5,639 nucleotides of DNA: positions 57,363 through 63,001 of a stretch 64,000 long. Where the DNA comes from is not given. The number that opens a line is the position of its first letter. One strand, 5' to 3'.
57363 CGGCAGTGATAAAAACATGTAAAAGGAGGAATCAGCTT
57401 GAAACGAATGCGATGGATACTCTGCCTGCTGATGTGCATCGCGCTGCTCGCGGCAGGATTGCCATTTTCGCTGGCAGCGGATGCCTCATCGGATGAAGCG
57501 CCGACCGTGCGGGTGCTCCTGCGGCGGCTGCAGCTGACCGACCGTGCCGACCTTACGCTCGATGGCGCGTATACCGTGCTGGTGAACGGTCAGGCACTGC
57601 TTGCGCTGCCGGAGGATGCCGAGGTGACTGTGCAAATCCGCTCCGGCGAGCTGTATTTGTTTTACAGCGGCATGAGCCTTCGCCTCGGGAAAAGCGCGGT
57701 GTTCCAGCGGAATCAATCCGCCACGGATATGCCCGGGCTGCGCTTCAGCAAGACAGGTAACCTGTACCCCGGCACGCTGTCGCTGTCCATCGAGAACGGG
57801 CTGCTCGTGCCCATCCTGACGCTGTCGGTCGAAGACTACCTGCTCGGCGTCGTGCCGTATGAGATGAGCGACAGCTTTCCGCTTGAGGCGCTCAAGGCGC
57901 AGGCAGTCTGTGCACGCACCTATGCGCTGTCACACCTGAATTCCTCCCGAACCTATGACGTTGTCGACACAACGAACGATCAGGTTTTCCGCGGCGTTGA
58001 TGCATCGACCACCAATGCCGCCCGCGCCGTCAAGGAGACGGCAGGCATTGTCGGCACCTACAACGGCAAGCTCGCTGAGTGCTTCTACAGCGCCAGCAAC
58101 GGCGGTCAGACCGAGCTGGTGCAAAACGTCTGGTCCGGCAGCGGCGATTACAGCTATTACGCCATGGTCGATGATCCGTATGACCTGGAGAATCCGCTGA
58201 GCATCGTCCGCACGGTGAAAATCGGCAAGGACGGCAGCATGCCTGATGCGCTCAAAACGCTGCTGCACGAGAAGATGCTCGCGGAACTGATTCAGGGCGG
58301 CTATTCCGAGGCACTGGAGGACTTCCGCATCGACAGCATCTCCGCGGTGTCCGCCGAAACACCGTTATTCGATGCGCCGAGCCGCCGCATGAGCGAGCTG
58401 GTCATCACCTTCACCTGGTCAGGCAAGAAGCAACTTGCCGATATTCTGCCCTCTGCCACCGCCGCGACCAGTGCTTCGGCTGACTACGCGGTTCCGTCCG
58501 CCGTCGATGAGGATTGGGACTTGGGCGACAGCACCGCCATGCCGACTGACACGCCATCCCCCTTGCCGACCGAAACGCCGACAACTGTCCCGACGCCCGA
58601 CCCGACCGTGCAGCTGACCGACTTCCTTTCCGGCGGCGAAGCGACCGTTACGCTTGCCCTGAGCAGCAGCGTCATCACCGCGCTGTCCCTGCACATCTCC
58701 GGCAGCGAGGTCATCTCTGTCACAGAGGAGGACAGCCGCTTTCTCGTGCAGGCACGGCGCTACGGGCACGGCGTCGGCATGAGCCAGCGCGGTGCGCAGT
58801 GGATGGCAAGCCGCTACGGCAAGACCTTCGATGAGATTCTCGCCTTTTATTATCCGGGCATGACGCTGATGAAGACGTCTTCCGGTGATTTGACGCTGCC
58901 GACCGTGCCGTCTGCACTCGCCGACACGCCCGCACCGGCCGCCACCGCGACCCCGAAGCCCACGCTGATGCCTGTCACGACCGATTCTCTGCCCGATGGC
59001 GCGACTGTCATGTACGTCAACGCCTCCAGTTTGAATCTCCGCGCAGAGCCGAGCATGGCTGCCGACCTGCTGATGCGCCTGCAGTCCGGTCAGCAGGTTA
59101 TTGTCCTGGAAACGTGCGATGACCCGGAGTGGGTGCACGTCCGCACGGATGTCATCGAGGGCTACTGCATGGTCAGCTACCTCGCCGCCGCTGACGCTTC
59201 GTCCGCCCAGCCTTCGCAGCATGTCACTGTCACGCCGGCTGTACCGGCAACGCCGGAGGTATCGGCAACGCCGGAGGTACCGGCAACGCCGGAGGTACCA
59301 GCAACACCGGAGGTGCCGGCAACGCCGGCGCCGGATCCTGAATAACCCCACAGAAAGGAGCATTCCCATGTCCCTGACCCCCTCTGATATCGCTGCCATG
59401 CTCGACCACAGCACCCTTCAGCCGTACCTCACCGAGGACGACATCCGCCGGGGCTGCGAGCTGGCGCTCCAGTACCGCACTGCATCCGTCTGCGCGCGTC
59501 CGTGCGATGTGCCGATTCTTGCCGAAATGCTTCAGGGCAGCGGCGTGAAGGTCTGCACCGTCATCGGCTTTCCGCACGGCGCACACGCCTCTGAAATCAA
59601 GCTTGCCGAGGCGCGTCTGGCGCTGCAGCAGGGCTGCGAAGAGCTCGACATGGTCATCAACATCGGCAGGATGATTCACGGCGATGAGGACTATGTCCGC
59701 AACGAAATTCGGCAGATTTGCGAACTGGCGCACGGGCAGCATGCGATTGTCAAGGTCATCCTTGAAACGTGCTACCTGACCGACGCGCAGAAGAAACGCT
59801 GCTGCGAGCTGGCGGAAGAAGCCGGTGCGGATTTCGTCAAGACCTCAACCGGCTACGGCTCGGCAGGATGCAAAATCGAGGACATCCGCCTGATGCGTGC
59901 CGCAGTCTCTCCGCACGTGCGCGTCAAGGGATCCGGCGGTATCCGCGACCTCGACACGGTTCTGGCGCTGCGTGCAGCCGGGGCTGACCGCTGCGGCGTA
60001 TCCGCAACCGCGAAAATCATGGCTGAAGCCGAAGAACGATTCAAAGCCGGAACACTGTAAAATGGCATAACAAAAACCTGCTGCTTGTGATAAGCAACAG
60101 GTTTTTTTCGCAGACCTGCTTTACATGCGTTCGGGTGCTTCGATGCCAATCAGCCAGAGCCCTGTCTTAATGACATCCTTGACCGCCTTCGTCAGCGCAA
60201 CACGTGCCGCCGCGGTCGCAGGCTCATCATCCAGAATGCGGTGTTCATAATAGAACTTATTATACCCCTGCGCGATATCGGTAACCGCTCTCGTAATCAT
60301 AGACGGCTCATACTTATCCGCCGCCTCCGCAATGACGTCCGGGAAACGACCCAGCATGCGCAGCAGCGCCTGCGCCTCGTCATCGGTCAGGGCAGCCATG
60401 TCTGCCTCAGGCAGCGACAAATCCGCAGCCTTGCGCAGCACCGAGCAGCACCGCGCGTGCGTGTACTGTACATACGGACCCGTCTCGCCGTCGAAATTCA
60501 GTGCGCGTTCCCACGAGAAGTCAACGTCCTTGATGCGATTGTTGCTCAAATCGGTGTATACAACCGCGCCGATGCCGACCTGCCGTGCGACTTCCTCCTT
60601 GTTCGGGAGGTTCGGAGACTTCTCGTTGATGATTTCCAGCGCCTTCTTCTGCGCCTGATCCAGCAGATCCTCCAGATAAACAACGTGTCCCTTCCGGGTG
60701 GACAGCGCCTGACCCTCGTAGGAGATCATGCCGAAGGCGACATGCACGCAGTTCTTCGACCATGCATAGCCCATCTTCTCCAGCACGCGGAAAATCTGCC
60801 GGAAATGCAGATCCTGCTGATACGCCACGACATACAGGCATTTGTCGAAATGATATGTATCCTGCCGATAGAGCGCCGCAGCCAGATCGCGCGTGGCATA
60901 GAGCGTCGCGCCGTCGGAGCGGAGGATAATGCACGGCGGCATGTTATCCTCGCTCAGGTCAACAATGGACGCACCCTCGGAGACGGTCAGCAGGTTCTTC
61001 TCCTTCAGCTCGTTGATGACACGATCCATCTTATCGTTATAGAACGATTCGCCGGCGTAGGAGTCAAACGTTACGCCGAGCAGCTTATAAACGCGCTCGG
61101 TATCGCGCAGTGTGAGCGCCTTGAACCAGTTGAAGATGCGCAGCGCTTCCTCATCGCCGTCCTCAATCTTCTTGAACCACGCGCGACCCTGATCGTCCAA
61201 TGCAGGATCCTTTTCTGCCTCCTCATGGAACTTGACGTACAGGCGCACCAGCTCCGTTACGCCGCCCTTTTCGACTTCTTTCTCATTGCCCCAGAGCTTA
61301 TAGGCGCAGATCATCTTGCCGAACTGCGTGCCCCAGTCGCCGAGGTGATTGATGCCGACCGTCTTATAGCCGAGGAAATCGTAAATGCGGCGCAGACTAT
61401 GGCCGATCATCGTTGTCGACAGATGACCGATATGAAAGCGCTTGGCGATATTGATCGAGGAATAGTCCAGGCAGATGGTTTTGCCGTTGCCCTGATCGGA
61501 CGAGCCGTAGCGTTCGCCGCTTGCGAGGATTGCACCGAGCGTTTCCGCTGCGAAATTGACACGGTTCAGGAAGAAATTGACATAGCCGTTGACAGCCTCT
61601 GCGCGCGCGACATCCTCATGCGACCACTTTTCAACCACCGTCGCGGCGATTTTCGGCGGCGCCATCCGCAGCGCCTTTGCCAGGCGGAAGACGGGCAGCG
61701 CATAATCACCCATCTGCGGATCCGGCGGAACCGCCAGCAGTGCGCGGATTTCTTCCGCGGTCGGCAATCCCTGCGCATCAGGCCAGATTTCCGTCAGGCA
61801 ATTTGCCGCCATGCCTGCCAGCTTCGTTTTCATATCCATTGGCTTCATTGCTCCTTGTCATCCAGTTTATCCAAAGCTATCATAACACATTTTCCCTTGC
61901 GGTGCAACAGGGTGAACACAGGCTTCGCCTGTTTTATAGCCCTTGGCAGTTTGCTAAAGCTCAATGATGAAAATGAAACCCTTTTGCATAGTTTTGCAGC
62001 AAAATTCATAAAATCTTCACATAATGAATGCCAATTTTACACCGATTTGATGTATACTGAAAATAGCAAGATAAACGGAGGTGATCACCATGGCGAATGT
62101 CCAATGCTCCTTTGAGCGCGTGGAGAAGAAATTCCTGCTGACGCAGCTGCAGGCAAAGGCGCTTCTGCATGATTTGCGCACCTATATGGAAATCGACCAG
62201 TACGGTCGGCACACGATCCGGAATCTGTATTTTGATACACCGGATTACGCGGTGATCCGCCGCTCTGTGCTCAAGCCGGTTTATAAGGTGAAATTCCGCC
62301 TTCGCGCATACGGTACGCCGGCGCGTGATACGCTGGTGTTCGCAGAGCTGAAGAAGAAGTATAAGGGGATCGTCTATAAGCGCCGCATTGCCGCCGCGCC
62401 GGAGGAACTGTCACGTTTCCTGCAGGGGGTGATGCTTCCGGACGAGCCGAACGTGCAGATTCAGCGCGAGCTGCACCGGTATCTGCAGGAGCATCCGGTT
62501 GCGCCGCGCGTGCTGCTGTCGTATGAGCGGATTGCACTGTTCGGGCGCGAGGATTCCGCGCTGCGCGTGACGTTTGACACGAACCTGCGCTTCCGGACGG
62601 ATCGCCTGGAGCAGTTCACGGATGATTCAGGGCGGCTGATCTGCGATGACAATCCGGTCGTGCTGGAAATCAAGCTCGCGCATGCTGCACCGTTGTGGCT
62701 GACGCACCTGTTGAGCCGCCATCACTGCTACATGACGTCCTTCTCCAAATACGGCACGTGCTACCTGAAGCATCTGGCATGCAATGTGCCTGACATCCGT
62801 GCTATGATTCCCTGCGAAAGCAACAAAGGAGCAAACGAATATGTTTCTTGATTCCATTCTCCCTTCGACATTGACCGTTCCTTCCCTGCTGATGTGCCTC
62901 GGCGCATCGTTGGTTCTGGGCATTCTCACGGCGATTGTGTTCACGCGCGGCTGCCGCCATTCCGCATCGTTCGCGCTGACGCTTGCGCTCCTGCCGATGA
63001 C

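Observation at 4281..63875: One GC-hairpin core recurs about two dozen times, only in intergenic DNA, and is combined with other modules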

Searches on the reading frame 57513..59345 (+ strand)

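Call 79: search_protein_families(library=pfam, proteins=[window:57513-59345:+], max_evalue=0.00001)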
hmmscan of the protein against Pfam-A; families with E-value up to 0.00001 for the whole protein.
window:57513-59345:+ (610 aa): 2 families
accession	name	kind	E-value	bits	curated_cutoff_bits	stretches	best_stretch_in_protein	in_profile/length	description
PF08486.15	SpoIID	-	2.6e-26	92.5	23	1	100-183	7-97/97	Stage II sporulation protein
PF08239.17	SH3_3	-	1.7e-07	31.8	27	1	505-557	1-53/54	Bacterial SH3 domain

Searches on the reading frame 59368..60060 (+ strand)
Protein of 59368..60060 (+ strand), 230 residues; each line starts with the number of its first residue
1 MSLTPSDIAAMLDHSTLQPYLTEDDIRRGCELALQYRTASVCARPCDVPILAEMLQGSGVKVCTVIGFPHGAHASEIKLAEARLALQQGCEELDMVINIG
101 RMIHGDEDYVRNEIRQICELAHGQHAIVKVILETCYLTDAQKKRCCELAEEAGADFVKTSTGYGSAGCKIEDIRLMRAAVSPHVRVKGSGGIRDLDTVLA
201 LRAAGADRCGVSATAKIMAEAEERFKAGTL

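Call 79: search_protein_families(library=pfam, proteins=[window:59368-60060:+], max_evalue=0.00001)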
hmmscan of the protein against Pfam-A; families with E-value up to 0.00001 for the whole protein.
window:59368-60060:+ (230 aa): 1 family
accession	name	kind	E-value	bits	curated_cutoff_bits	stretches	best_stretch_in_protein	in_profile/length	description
PF01791.15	DeoC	-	4.1e-14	53.2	23.8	1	12-201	6-210/229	DeoC/LacD family aldolase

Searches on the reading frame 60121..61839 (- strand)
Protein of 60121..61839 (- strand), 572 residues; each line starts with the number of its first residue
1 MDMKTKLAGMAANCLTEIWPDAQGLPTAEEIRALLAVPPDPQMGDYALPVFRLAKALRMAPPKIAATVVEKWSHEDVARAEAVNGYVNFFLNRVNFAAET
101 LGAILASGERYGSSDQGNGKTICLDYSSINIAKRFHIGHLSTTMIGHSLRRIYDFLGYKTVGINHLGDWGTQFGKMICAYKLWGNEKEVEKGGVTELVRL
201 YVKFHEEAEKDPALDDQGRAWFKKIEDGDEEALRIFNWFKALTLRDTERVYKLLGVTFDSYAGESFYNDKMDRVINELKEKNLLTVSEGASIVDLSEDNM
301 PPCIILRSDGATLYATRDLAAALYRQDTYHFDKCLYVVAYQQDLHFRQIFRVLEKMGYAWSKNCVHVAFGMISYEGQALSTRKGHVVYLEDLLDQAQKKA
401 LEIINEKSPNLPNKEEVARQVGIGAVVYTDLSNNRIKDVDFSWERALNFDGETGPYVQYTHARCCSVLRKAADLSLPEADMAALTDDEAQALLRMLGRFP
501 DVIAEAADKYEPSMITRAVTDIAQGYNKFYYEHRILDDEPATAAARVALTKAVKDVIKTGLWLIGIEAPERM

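Call 79: search_protein_families(library=pfam, proteins=[window:60121-61839:-], max_evalue=0.00001)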
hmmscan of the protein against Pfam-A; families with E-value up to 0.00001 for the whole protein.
window:60121-61839:- (572 aa): 3 families
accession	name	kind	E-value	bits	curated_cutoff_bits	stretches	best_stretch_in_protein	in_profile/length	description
PF00750.26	tRNA-synt_1d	-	1.8e-95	320.3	23.3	1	102-443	3-349/349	tRNA synthetases class I (R), catalytic domain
PF05746.21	DALR_1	-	1.3e-32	112.7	22.3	1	457-572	1-117/117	DALR anticodon binding domain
PF03485.21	Arg_tRNA_synt_N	-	9.5e-15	55.4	21.5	1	26-91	17-85/85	Arginyl tRNA synthetase N terminal domain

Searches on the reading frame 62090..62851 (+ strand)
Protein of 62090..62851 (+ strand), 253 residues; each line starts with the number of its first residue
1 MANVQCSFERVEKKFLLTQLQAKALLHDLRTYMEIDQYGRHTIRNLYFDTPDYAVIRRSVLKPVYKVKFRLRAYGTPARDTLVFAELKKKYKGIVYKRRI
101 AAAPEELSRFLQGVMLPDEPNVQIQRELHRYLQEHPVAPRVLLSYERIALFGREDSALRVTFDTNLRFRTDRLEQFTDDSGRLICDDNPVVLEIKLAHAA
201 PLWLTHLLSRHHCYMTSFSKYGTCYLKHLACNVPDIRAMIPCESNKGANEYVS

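Call 79: search_protein_families(library=pfam, proteins=[window:62090-62851:+], max_evalue=0.00001)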
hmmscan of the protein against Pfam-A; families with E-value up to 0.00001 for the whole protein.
window:62090-62851:+ (253 aa): 1 family
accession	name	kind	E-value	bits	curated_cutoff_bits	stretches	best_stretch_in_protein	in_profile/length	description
PF09359.15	VTC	-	2.8e-41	142.1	23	1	10-225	2-231/235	VTC domain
